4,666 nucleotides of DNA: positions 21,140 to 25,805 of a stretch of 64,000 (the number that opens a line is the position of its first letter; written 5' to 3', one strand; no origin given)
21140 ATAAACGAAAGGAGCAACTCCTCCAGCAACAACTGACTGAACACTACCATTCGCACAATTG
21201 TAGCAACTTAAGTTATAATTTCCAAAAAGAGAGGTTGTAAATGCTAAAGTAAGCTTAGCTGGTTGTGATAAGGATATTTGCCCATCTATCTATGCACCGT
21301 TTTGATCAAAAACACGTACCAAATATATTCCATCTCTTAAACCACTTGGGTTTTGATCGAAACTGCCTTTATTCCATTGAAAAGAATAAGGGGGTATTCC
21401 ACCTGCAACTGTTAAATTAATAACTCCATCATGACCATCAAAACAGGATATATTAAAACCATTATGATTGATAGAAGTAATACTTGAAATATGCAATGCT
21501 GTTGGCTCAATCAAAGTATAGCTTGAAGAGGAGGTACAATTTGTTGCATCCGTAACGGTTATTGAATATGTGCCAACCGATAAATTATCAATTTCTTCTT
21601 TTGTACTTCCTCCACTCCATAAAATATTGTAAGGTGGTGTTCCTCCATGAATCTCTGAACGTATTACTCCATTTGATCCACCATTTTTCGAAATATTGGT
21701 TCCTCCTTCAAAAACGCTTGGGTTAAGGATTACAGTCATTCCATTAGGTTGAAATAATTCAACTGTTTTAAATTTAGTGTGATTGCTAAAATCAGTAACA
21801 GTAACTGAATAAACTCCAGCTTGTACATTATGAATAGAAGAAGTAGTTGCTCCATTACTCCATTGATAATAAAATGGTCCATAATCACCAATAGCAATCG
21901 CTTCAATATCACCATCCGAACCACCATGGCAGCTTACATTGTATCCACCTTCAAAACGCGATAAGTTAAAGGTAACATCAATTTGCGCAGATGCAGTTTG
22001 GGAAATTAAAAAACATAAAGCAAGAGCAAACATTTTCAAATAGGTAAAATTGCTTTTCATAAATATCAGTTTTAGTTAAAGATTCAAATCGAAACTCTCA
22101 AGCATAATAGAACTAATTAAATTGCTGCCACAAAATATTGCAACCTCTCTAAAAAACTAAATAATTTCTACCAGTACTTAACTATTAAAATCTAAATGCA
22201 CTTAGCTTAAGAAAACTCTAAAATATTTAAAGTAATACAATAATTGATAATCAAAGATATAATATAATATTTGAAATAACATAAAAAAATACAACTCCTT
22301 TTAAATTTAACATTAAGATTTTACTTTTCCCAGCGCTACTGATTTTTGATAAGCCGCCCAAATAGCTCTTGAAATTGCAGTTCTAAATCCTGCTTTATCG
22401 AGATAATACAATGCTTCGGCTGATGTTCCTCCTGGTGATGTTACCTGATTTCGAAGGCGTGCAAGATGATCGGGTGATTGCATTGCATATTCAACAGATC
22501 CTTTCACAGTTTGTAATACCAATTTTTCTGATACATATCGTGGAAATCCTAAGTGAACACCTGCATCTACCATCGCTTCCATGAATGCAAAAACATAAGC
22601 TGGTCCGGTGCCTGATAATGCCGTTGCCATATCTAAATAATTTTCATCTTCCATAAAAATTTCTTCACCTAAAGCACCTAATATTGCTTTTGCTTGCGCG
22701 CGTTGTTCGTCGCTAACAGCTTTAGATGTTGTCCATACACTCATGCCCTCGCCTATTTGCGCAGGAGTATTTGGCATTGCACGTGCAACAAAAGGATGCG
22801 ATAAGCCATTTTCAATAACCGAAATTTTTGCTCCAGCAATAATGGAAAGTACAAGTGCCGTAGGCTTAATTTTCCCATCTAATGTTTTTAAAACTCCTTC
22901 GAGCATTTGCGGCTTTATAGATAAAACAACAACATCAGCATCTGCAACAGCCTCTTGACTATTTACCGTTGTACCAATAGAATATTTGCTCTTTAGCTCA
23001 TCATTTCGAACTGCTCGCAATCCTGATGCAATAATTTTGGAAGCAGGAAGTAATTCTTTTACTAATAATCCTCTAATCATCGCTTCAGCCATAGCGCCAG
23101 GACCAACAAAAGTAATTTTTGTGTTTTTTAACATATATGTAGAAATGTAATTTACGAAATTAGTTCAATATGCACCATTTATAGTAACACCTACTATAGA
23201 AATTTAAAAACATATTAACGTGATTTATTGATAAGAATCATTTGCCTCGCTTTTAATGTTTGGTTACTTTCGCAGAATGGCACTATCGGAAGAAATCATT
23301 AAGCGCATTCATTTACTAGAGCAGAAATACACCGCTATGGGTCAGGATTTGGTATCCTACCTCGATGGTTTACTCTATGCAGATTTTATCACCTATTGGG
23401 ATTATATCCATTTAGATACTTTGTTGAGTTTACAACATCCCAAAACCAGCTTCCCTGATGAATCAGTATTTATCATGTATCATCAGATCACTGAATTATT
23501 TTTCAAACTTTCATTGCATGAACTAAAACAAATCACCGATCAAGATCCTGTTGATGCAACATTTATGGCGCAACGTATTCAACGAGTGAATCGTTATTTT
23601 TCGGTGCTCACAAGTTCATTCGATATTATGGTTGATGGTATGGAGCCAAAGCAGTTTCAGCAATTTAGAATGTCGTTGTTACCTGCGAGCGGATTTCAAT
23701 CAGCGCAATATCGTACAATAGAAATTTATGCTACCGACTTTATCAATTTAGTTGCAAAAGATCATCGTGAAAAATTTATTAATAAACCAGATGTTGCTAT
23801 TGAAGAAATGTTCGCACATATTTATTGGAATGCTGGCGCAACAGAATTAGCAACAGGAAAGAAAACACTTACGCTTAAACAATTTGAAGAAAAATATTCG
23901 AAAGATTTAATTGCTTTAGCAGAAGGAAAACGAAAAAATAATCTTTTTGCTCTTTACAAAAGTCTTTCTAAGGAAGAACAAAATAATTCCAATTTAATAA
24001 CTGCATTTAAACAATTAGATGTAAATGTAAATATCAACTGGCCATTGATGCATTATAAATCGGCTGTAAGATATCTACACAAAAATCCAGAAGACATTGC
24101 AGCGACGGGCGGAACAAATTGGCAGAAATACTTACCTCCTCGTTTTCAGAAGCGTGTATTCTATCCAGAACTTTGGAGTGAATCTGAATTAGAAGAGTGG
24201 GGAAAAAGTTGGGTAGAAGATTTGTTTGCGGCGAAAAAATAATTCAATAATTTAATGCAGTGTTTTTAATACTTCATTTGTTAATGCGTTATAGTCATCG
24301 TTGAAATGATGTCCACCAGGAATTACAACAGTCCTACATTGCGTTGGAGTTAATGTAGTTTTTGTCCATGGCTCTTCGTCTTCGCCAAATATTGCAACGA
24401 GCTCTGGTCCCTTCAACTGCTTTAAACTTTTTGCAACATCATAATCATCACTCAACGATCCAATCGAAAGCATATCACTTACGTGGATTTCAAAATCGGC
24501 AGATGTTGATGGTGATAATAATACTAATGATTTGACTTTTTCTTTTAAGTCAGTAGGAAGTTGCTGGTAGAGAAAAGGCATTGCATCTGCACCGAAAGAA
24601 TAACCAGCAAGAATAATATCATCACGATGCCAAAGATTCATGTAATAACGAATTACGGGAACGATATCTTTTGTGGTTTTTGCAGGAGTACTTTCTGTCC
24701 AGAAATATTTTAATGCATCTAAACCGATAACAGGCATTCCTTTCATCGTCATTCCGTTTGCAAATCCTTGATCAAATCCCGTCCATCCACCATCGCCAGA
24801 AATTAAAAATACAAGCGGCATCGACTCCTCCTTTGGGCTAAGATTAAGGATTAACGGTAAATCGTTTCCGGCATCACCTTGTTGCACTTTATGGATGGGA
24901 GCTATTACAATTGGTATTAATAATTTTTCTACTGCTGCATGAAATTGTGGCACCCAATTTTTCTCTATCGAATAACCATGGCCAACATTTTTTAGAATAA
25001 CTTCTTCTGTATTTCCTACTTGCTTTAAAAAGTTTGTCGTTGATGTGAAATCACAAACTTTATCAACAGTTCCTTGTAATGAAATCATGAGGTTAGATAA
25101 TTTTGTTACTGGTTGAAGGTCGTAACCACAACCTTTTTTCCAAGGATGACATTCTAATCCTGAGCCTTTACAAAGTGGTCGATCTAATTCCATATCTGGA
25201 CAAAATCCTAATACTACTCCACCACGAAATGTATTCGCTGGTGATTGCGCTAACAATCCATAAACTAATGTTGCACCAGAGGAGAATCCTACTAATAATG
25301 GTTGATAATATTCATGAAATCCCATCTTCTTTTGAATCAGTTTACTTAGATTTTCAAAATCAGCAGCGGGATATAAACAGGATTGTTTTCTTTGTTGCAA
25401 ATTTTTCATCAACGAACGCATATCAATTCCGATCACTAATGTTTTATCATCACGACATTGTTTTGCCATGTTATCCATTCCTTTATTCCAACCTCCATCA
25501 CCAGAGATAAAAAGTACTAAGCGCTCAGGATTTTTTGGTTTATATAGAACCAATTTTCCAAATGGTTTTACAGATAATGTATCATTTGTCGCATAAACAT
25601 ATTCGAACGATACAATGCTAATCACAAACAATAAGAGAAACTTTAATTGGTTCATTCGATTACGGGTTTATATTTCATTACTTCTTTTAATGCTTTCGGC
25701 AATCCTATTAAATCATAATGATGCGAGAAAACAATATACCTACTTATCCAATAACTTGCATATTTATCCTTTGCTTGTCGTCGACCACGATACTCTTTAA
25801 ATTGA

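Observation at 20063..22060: SprB-repeat adhesin-like gene fused to a tail-fibre-like domain, split by a single in-frame TAG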

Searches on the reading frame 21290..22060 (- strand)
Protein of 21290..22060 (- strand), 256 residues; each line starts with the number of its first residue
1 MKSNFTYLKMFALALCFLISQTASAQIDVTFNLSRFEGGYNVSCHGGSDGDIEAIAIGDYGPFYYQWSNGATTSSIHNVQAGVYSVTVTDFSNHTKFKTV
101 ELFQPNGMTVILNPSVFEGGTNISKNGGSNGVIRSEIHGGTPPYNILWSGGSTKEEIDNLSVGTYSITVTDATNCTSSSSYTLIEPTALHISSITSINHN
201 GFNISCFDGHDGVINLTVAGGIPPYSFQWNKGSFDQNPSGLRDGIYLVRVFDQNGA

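Call 11: find_encoding_contigs(protein=window:21290-22060:-, flank=5000, max_places=10)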
Protein window:21290-22060:- (256 aa): no gene with exactly this product is on record in the collection.

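Call 73: list_cluster_members(proteins=[window:21293-22060:-, window:18389-20041:-, window:22316-23134:-])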
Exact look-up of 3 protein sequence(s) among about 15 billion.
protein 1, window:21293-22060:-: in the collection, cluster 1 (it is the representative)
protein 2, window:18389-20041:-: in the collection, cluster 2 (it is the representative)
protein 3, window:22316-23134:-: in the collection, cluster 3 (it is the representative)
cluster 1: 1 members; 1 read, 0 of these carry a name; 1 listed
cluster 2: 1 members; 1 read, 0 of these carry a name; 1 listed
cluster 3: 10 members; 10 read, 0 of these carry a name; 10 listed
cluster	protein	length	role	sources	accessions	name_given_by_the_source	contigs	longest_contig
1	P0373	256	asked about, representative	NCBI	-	-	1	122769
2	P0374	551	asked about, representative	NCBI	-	-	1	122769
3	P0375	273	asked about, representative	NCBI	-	-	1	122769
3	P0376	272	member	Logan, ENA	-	-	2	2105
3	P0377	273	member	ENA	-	-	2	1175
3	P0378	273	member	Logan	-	-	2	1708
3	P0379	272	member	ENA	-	-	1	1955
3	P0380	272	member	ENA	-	-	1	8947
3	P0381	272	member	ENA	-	-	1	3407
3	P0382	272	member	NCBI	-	-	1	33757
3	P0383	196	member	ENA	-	-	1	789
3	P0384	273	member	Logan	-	-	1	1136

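Call 74: find_encoding_contigs(protein=P0382, flank=8000, max_places=4)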
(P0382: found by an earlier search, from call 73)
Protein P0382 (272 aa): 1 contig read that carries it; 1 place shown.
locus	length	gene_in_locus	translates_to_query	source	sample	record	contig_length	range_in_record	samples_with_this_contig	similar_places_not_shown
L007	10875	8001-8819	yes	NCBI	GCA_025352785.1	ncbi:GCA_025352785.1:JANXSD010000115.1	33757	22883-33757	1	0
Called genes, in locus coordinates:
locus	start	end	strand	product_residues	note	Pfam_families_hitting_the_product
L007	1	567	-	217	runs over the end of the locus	-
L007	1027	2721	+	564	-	PF06739:SBBP (faint), PF18962:Por_Secre_tail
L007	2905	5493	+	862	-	PF03706:LPG_synthase_TM, PF09924:LPG_synthase_C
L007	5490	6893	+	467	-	PF06057:VirJ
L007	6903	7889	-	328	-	PF03301:Trp_dioxygenase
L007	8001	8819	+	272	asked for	PF03807:F420_oxidored, PF14748:P5CR_dimer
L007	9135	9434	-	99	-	PF00085:Thioredoxin, PF13098:Thioredoxin_2, PF13905:Thioredoxin_8 (faint)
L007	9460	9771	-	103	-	PF05368:NmrA, PF13460:NAD_binding_10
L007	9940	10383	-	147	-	PF13568:OMP_b-brl_2 (weak)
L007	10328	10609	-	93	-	PF13568:OMP_b-brl_2 (weak)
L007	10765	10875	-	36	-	?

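Call 75: find_encoding_contigs(protein=P0380, flank=8000, max_places=4)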
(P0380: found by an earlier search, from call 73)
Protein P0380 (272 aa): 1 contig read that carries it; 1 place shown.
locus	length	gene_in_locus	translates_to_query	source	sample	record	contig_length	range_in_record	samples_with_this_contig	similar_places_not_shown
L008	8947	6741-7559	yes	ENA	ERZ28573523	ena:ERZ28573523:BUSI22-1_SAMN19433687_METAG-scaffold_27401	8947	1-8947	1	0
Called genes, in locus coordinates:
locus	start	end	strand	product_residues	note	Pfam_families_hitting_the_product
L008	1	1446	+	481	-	?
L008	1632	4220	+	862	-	PF03706:LPG_synthase_TM, PF09924:LPG_synthase_C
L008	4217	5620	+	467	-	PF06057:VirJ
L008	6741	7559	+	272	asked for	PF03807:F420_oxidored, PF14748:P5CR_dimer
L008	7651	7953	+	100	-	-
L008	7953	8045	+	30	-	-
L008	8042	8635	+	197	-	-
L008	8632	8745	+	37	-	-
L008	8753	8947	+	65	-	?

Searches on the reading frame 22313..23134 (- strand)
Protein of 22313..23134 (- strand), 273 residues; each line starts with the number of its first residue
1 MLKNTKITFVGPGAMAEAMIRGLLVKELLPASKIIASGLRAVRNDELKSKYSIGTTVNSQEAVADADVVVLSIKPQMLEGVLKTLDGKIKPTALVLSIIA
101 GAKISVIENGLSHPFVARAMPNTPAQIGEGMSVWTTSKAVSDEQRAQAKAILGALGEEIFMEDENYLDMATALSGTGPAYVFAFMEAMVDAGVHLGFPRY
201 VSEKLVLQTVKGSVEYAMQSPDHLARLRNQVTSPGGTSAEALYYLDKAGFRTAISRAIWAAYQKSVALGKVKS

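Call 15: find_encoding_contigs(protein=window:22313-23134:-, flank=6000, max_places=10)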
Protein window:22313-23134:- (273 aa): no gene with exactly this product is on record in the collection.

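Call 37: search_protein_families(library=pfam, proteins=[window:22316-23134:-], max_evalue=0.01)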
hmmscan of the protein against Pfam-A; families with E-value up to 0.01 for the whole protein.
window:22316-23134:- (273 aa): 4 families
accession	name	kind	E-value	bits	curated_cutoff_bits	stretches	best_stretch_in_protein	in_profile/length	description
PF14748.11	P5CR_dimer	-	7.9e-35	119.7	25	1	164-266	1-103/105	Pyrroline-5-carboxylate reductase dimerisation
PF03807.23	F420_oxidored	-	2.1e-15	57.5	21.6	1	6-101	1-94/94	NADP oxidoreductase coenzyme F420-dependent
PF02153.23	PDH_N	-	0.00024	21.1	26.5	1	53-109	32-88/154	Prephenate dehydrogenase, nucleotide-binding domain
PF01210.29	NAD_Gly3P_dh_N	-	0.0011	19.4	23.1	1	52-102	56-106/158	NAD-dependent glycerol-3-phosphate dehydrogenase N-terminus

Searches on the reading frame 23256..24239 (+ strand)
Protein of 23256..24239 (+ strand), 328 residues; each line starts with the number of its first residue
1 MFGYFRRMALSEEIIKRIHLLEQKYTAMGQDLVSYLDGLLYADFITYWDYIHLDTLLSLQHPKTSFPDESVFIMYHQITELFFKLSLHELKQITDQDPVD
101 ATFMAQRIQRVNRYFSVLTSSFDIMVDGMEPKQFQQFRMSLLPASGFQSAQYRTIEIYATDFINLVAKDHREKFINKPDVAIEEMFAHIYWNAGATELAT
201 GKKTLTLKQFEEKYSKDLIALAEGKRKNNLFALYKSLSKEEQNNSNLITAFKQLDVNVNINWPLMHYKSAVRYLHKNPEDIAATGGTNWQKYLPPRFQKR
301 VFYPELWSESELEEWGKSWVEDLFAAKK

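Call 37: search_protein_families(library=pfam, proteins=[window:23256-24239:+], max_evalue=0.01)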
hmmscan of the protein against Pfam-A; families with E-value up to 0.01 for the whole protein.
window:23256-24239:+ (328 aa): 1 family
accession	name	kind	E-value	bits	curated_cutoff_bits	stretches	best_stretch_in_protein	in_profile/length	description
PF03301.18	Trp_dioxygenase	-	2.7e-25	89.9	34.9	1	45-157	15-137/346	Tryptophan 2,3-dioxygenase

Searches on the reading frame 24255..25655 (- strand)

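Call 71: search_protein_families(library=pfam, proteins=[window:24255-25655:-], max_evalue=0.001)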
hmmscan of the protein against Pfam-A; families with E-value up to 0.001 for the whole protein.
window:24255-25655:- (467 aa): 1 family
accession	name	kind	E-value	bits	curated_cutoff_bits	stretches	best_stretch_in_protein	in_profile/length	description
PF06057.17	VirJ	-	1.3e-59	201.8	22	2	281-466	3-187/191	Bacterial virulence protein (VirJ)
